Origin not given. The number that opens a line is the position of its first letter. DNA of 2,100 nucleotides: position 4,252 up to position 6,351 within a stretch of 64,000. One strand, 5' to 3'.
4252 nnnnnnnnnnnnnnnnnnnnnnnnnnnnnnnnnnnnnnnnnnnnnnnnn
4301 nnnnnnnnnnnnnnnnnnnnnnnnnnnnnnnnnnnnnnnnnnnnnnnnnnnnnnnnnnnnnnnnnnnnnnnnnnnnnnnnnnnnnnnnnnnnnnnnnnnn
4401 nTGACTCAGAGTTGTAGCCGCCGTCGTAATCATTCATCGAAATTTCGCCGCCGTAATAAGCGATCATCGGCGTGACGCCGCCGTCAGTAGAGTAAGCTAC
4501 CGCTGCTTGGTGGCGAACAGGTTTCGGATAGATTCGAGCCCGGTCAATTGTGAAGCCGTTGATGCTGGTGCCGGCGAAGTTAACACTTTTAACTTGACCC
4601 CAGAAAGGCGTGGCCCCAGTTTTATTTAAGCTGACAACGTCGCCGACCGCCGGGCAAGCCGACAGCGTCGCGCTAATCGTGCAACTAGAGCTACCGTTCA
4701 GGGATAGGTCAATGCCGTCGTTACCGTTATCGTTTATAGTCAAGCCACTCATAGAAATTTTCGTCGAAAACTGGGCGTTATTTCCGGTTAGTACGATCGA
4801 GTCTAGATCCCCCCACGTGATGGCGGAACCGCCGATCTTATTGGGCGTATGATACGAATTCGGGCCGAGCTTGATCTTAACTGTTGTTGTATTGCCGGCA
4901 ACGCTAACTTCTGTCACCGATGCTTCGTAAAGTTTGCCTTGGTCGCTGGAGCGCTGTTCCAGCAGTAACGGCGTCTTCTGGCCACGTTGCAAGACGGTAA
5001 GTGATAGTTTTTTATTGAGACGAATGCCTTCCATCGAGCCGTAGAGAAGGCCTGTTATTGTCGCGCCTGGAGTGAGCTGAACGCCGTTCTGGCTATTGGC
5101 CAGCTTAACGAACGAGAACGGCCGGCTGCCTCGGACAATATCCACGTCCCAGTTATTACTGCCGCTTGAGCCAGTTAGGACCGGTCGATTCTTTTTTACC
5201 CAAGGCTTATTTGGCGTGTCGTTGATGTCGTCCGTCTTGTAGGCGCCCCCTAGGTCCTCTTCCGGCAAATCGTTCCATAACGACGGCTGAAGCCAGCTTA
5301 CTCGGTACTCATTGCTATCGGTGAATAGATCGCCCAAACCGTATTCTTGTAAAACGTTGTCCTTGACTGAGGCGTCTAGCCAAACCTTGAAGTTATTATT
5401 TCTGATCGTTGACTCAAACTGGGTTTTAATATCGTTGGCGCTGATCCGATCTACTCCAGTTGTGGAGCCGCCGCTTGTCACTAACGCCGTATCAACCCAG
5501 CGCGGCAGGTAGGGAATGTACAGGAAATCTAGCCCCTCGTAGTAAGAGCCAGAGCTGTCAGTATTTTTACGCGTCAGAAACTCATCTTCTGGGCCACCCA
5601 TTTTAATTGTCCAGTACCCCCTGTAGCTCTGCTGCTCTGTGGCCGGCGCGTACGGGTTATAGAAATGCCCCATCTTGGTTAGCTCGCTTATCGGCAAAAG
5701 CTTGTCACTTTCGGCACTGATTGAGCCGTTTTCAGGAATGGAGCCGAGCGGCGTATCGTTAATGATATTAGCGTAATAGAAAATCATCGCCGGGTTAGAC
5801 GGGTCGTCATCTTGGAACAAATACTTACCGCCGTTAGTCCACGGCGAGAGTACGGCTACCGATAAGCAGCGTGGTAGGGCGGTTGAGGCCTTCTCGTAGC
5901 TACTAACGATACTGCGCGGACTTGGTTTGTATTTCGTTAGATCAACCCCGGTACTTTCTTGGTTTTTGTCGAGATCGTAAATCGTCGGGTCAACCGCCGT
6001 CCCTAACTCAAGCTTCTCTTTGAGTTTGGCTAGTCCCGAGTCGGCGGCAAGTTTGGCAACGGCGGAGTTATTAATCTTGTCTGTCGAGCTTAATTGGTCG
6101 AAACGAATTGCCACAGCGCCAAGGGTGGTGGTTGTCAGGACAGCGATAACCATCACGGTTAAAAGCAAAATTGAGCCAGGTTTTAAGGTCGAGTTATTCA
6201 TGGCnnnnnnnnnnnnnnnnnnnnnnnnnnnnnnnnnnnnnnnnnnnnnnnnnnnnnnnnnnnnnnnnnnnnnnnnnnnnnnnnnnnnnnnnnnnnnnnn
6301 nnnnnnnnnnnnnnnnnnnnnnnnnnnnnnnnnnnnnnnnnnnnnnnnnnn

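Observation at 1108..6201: Giant 1697-aa PilX_N + Kelch-propeller protein as candidate pilus tip adhesin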

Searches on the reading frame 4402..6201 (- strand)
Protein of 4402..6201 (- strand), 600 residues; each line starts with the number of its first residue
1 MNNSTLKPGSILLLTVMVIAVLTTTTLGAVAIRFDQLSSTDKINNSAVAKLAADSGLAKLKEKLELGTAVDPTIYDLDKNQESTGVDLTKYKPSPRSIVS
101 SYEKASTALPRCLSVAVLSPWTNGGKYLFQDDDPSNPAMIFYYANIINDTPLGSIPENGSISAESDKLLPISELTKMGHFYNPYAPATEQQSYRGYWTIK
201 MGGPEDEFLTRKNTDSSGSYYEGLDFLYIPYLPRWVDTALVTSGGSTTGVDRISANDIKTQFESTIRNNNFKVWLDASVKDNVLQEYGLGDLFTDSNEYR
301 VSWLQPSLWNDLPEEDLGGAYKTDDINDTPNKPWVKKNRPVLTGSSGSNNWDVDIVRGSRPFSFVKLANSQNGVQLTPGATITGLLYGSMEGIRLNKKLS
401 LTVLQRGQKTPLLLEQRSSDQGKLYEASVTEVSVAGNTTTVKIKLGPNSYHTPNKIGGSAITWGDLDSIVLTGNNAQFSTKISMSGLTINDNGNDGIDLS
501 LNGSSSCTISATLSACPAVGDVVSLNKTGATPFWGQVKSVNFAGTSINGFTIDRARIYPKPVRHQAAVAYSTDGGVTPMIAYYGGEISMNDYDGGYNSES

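Call 23: predict_structure(alignment_id=A2)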
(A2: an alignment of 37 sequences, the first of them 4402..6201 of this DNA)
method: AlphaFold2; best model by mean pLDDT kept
length: 600 residues; sequences in the alignment: 37
mean_pLDDT: 77.6   pTM: 0.69
mean pLDDT of the five models: 77.6, 73.2, 72.0, 71.0, 68.2
residues with pLDDT >= 90: 177; 70-90: 263; 50-70: 86; < 50: 74
segments of 3 or more residues with pLDDT < 50: 1-15, 26-35, 106-109, 563-575, 581-600
pLDDT, mean of each block of 10 residues (from residue 1): 42 48 46 48 55 70 74 75 68 64 55 87 86 79 86 75 79 73 88 90 90 83 88 89 75 90 88 83 79 77 70 63 71 77 87 87 89 94 92 90 89 89 93 89 95 93 94 65 91 89 91 87 91 92 94 87 44 48 40 42
secondary structure, 60 per line:
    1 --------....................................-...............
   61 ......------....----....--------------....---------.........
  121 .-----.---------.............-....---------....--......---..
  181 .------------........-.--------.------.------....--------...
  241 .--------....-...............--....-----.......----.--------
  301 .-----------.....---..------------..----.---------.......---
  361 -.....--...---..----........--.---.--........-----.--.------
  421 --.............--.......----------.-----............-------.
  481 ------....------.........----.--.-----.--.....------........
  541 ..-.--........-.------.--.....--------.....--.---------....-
elements in order: H9-44 H46-66 E73-76 E81-84 E99-102 E112-121 H137-149 H164-167 H171-175 E179-181 H194-197 E198-201 E226-229 E238-241 E250-253 H255-269 E272-275 H281-287 H313-317 E351-357 E362-366 E381-388 E398-405 E423-435 E438-444 E466-472 E487-490 E497-505 E522-526 E533-542 E547-554 E566-570 E579-583 H596-599

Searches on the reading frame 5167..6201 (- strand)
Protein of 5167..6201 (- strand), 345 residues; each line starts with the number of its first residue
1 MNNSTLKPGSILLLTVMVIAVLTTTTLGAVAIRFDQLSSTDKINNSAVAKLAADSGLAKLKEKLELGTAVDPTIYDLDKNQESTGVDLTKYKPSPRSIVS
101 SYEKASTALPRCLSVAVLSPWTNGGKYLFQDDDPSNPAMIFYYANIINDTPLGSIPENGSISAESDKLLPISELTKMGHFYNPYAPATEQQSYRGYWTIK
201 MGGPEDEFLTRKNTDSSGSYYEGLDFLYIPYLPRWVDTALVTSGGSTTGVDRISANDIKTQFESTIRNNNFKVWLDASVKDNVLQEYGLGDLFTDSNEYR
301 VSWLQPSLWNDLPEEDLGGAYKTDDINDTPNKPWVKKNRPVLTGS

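Call 47: search_solved_structures(query=A4, max_evalue=10, show_alignments=2)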
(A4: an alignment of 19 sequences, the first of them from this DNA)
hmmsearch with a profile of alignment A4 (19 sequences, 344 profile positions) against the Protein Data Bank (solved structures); distinct sequences matched with E-value up to 10: 0.

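Call 48: search_protein_families(library=pfam, alignment_id=A4, max_evalue=10)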
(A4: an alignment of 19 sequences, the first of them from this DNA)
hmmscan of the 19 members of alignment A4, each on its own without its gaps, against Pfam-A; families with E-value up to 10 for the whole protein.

A. member 1, seq(345 aa): 0 families

B. families by the number of members that match (of 19 scanned): 4 families
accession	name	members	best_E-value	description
PF14341.11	PilX_N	3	0.46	PilX N-terminal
PF17534.7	DUF5453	1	0.036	Family of unknown function (DUF5453)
PF21623.3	HK_sensor_dom_bact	1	0.037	Bacterial histidine kinase, sensor domain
PF03904.18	DUF334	1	0.24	Domain of unknown function (DUF334)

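Call 49: find_homologous_proteins(query=A4, max_evalue=0.001)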
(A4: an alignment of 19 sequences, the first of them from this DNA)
Query A4 (19 sequences) (345 aa, profile of the alignment): 3 proteins with E <= 0.001 among 8000 candidates.
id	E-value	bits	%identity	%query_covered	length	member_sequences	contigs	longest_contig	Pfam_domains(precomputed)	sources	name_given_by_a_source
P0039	7.0e-157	540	58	97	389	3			-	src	-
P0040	2.4e-103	364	56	76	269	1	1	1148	-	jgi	-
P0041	1.3e-87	312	51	67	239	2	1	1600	-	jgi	-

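Call 60: search_protein_representatives(alignment_id=A4)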
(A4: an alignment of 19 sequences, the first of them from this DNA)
Query: 19 sequences, 344 profile positions. Proteins with E-value up to 0.001 (for the whole library): 31; up to 1e-10: 25; up to 1e-30: 21. The best 31 are listed.
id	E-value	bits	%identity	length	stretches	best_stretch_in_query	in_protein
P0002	1.3e-164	563.6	-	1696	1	5-342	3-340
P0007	5.5e-162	555.0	-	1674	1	5-342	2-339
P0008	1.8e-153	527.0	-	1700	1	3-343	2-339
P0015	8.2e-151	518.3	-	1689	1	5-342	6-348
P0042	6.3e-149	512.1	-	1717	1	3-341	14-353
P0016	3.6e-147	506.3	-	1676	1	4-342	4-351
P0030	1.0e-144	498.2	-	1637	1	3-342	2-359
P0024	2.1e-144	497.2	-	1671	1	3-342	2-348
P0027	2.7e-143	493.5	-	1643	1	4-342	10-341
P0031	5.3e-142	489.3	-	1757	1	3-342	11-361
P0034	3.2e-138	476.9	-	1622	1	2-342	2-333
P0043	3.4e-138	476.8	-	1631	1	4-342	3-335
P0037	4.9e-138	476.2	-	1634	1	4-342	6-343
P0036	3.4e-134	463.6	-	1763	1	4-342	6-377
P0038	7.4e-132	455.9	-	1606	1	3-340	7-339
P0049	2.4e-15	72.8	-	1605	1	5-207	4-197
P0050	1.8e-11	60.0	-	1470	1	5-158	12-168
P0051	4.2e-11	58.9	-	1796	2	6-132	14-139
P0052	1.2e-07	47.5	-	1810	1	4-212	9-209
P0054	3.8e-05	39.3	-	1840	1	6-207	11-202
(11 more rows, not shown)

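Call 62: search_protein_families(library=pfam, proteins=[P0049, P0050, P0051, P0052, P0054], max_evalue=1)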
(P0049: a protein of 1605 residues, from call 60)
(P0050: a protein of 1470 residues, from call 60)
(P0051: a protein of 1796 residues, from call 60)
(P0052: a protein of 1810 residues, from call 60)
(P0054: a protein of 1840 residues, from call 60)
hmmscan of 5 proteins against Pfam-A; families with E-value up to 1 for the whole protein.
P0049 (1605 aa): 5 families
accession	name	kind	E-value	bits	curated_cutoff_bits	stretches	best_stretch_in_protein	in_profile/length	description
PF24681.1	Kelch_KLHDC2_KLHL20_DRC7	-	6.4e-13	49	50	2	1197-1291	62-139/221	KLHDC2/KLHL20/DRC7 Kelch-repeats domain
PF13418.12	Kelch_4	-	2.6e-11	43.7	21.6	2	931-957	11-33/49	Galactose oxidase, central domain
PF13964.12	Kelch_6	-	2.5e-05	24.6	25.3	1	924-961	3-36/50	Kelch motif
PF13415.12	Kelch_3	-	0.00063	20.3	22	0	574-600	3-28/48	Galactose oxidase, central domain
PF13709.12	DUF4159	-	0.044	13.7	25.9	1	223-269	45-89/202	Domain of unknown function (DUF4159)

P0050 (1470 aa): 8 families
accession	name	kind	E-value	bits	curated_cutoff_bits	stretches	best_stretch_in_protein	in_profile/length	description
PF24681.1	Kelch_KLHDC2_KLHL20_DRC7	-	2.8e-17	63.2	50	4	1193-1283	44-123/221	KLHDC2/KLHL20/DRC7 Kelch-repeats domain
PF24981.1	Beta-prop_ATRN-LZTR1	-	4.6e-11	43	50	3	1144-1294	97-228/289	Attractin/LZTR1 beta-propeller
PF13415.12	Kelch_3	-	2.8e-05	24.6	22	1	1156-1201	4-41/48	Galactose oxidase, central domain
PF13854.13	Kelch_HCF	-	0.0001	22.2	113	1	1154-1221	77-141/345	Host cell factor, Kelch-repeats domain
PF13964.12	Kelch_6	-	0.00064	20.1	25.3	1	891-917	8-30/50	Kelch motif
PF13418.12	Kelch_4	-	0.0051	17.2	21.6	1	575-596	1-22/49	Galactose oxidase, central domain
PF13709.12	DUF4159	-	0.13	12.2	25.9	1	228-272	49-91/202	Domain of unknown function (DUF4159)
PF01344.31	Kelch_1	-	0.15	12.1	20.1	0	1264-1284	2-22/46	Kelch motif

P0051 (1796 aa): 5 families
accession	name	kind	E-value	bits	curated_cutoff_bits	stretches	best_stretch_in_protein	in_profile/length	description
PF24681.1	Kelch_KLHDC2_KLHL20_DRC7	-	2.1e-08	34.2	50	1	650-683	47-80/221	KLHDC2/KLHL20/DRC7 Kelch-repeats domain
PF24981.1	Beta-prop_ATRN-LZTR1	-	6.3e-06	26.1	50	0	1368-1450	44-116/289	Attractin/LZTR1 beta-propeller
PF13418.12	Kelch_4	-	0.00015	22.1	21.6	0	653-675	1-22/49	Galactose oxidase, central domain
PF07646.21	Kelch_2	-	0.087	13.3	21.3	0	1373-1398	11-37/48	Kelch motif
PF13964.12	Kelch_6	-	0.67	10.5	25.3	0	1044-1064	7-32/50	Kelch motif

P0052 (1810 aa): 5 families
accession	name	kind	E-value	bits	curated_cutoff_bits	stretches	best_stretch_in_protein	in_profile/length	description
PF24681.1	Kelch_KLHDC2_KLHL20_DRC7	-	1.6e-13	50.9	50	2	646-787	98-193/221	KLHDC2/KLHL20/DRC7 Kelch-repeats domain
PF24981.1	Beta-prop_ATRN-LZTR1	-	2.4e-07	30.7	50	1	646-760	34-119/289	Attractin/LZTR1 beta-propeller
PF13418.12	Kelch_4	-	0.00012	22.4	21.6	1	708-725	29-46/49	Galactose oxidase, central domain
PF13964.12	Kelch_6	-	0.0003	21.1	25.3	1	651-727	1-47/50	Kelch motif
PF13415.12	Kelch_3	-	0.0043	17.6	22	1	708-744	18-48/48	Galactose oxidase, central domain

P0054 (1840 aa): 8 families
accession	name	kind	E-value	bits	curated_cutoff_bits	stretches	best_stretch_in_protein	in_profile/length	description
PF24681.1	Kelch_KLHDC2_KLHL20_DRC7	-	4.3e-11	43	50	1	678-811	48-140/221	KLHDC2/KLHL20/DRC7 Kelch-repeats domain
PF13964.12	Kelch_6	-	3.4e-05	24.1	25.3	1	680-751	1-43/50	Kelch motif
PF13418.12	Kelch_4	-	0.0005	20.4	21.6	1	680-753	1-45/49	Galactose oxidase, central domain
PF07646.21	Kelch_2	-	0.0022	18.3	21.3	1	684-751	4-44/48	Kelch motif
PF01344.31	Kelch_1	-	0.0041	17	20.1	1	732-753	23-44/46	Kelch motif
PF07653.23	SH3_2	-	0.027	14.6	21.8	1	883-909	5-32/55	Variant SH3 domain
PF13415.12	Kelch_3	-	0.045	14.4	22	1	726-764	10-40/48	Galactose oxidase, central domain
PF14341.11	PilX_N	-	0.075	13.5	25.5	1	13-62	1-50/51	PilX N-terminal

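Call 67: find_encoding_contigs(protein=P0049, flank=8000, max_places=1)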
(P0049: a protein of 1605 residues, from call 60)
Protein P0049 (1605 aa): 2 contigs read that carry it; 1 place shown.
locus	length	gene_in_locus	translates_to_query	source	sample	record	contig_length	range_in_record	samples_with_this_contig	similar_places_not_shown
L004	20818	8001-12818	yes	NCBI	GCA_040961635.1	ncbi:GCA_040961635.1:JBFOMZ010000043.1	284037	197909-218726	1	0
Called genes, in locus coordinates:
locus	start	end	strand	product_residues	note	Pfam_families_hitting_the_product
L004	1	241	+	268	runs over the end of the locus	PF00142:Fer4_NifH (weak), PF02374:ArsA_ATPase, PF06564:CBP_BcsQ, PF09140:MipZ (weak), PF10609:ParA, PF13614:AAA_31, PF01656:CbiA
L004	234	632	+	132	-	-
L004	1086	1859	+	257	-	PF01978:TrmB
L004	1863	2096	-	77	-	-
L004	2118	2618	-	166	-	PF05239:PRC (faint)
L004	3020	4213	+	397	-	PF28597:T2SSF_N (weak), PF00482:T2SSF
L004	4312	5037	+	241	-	PF07963:N_methyl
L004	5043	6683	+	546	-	-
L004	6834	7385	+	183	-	PF07963:N_methyl (weak)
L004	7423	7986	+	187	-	PF07963:N_methyl (weak)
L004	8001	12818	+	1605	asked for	PF13415:Beta-prop_FBX42 (faint), PF24681:Kelch_KLHDC2_KLHL20_DRC7 (weak)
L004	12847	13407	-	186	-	PF08207:EFP_N, PF01132:EFP, PF09285:Elong-fact-P_C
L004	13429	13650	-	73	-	PF01084:Ribosomal_S18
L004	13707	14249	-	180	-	PF00436:SSB, PF22657:SSB_1 (faint)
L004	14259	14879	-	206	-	PF01250:Ribosomal_S6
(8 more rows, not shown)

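Call 68: find_encoding_contigs(protein=P0052, flank=8000, max_places=1)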
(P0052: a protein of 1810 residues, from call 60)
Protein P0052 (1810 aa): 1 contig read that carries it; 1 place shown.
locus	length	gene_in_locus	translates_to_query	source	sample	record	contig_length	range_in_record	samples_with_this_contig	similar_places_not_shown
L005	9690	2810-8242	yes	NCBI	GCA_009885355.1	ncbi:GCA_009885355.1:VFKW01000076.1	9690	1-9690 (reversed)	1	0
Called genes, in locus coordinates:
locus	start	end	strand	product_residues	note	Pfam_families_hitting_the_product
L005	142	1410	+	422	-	PF07963:N_methyl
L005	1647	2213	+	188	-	PF07963:N_methyl (weak)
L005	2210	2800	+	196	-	PF07963:N_methyl (weak)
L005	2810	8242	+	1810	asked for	PF13415:Beta-prop_FBX42 (weak), PF24681:Kelch_KLHDC2_KLHL20_DRC7, PF24981:Beta-prop_ATRN-LZTR1 (weak)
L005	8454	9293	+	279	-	PF02498:Bro-N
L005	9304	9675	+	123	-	PF05635:23S_rRNA_IVP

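Call 79: find_related_loci(query=A4, collection=genome_contigs, flank=8000)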
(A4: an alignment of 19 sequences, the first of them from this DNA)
Query A4 (345 aa) in genome_contigs; peptide patterns used: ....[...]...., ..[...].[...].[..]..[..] (x = any residue, [..] = any of these).
39 stretches matched a pattern; 11 encode a relative of the query (tblastn E <= 1e-3); 11 distinct loci.
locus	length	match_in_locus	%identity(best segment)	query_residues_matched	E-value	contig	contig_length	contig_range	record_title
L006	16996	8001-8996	59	9-343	1e-130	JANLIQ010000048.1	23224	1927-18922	MAG: Candidatus Berkelbacteria bacterium isolate S40-19 k99_22945, whole genome shotgun sequence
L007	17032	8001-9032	58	1-345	7e-129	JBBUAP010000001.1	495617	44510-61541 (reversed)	MAG: Patescibacteria group bacterium isolate H43-bin183_1 H43_bin183_1_000000000001, whole genome shotgun sequence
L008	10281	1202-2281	53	1-343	1e-123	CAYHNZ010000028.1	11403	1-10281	MAG TPA_asm: uncultured Candidatus Saccharibacteria bacterium isolate ERP119705_co14_491 genome assembly, contig: NODE_7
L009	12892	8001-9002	57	9-343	3e-123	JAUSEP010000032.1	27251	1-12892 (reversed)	MAG: Candidatus Berkelbacteria bacterium isolate E14_maxbin.210 E14_k141_1663096, whole genome shotgun sequence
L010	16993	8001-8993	56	9-343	5e-122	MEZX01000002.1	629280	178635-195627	MAG: Candidatus Berkelbacteria bacterium RIFCSPLOWO2_01_FULL_50_28 rifcsplowo2_01_scaffold_16, whole genome shotgun sequ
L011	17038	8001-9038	54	2-343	1e-121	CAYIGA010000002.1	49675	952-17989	MAG TPA_asm: uncultured Candidatus Saccharibacteria bacterium isolate ERP119705_co24_1046 genome assembly, contig: NODE_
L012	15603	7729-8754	65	8-343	3e-154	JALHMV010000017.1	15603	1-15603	MAG: Patescibacteria group bacterium isolate Bin_44_4_sub c_000000014830, whole genome shotgun sequence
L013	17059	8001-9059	54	6-340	3e-114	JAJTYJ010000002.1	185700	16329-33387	MAG: bacterium isolate DTUPAT3 2-Genome8, whole genome shotgun sequence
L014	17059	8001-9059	53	6-340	5e-113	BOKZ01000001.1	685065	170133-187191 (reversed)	Patescibacteria group bacterium BroJett034 DNA, sequence1, whole genome shotgun sequence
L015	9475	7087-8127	44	7-340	7e-95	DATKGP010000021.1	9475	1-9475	MAG TPA_asm: Candidatus Saccharimonadales bacterium isolate SMAG_U14554 k141_144069, whole genome shotgun sequence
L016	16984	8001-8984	51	7-342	2e-106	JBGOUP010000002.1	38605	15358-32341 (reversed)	MAG: Patescibacteria group bacterium isolate OBJ_0618_7090110_136 k141_7781247_length_38605_cov_9.9919, whole genome sho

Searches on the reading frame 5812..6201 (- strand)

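Call 29: search_protein_families(library=pfam, proteins=[window:5812-6201:-], max_evalue=10)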
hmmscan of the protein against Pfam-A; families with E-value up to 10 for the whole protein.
seq(130 aa): 1 family
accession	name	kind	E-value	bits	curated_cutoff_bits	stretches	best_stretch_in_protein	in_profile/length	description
PF14341.11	PilX_N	-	3.9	8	25.5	0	11-58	9-51/51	PilX N-terminal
